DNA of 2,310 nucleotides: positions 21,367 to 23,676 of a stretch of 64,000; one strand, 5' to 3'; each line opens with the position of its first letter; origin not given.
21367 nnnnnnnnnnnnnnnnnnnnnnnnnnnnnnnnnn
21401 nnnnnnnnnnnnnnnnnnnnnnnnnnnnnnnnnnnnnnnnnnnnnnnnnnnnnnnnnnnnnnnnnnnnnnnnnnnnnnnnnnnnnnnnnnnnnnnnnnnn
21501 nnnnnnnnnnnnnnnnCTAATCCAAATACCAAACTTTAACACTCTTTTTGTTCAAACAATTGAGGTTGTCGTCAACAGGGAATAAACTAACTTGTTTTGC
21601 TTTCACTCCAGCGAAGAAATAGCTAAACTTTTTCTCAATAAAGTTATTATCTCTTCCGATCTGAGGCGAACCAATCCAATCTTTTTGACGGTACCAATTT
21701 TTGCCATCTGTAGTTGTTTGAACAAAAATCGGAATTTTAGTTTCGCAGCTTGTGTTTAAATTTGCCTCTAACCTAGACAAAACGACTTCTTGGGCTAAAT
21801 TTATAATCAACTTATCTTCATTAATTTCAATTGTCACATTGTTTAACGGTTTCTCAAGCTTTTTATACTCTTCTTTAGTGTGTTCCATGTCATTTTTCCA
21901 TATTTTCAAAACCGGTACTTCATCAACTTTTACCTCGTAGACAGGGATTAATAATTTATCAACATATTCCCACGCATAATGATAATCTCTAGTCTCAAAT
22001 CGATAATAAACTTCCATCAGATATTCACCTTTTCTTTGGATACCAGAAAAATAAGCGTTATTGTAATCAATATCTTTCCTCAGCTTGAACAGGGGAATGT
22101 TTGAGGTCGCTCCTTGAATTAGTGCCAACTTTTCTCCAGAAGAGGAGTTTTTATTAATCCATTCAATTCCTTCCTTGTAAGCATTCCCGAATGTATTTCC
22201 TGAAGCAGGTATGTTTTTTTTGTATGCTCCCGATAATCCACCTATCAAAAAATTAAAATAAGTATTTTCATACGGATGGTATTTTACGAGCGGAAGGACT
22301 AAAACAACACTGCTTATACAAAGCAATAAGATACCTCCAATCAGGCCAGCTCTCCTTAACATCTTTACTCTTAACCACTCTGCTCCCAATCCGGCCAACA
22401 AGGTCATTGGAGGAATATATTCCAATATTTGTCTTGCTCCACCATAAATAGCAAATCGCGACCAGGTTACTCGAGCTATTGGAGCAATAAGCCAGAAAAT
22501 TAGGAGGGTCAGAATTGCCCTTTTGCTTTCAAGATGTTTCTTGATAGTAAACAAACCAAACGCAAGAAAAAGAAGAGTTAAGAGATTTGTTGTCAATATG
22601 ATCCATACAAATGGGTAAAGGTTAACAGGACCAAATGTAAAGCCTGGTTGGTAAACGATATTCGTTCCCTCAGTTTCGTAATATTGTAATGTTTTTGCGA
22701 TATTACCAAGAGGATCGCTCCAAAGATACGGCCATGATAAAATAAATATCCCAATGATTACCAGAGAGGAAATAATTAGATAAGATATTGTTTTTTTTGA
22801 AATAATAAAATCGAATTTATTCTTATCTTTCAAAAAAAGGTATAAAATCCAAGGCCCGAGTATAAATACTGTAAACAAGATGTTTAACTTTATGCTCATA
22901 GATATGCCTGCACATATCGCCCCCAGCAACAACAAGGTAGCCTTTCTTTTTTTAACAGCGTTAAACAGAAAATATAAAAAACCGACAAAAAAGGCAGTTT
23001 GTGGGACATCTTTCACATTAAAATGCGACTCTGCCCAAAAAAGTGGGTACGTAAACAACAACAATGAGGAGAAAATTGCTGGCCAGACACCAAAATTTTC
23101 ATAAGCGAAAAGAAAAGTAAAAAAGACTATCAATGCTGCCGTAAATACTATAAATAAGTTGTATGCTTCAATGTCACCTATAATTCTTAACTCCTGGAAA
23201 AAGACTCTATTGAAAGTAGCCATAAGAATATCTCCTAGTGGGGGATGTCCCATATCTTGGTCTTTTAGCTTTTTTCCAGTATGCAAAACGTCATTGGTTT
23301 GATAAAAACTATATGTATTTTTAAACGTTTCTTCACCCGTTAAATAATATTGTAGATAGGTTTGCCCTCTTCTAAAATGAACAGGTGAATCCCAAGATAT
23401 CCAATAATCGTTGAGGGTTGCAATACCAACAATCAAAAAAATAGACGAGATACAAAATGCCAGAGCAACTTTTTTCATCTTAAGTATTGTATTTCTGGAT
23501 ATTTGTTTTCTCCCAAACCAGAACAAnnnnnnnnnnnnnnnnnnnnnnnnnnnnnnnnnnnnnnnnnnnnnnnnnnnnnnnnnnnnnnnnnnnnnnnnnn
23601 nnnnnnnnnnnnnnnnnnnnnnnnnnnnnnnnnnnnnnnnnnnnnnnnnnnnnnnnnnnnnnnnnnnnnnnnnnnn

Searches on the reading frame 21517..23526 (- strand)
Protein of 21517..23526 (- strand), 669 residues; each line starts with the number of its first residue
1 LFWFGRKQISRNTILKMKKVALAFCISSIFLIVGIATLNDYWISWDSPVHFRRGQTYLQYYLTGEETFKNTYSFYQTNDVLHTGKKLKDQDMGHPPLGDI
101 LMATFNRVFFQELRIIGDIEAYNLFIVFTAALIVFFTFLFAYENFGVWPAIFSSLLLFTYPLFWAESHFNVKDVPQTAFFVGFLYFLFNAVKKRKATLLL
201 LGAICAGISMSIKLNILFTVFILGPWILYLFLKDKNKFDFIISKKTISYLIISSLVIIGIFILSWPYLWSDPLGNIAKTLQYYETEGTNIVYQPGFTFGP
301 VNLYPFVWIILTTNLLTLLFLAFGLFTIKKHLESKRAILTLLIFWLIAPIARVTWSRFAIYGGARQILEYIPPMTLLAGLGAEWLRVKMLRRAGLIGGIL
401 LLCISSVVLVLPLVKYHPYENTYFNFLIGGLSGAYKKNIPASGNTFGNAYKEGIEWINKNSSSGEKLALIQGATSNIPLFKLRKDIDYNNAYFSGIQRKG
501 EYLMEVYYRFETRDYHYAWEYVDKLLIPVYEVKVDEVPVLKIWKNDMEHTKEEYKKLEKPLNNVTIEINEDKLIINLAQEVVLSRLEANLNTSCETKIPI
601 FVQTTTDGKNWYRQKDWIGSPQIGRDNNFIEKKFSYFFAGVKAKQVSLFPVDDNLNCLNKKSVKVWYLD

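Call 12: search_protein_families(library=pfam, proteins=[window:21517-23526:-], max_evalue=0.001)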
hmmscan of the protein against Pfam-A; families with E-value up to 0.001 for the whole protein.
window:21517-23526:- (669 aa): 1 family
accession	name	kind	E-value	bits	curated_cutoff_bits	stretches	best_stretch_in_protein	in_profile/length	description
PF13231.12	PMT_2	-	5e-08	33.7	26.1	1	94-258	2-152/160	Dolichyl-phosphate-mannose-protein mannosyltransferase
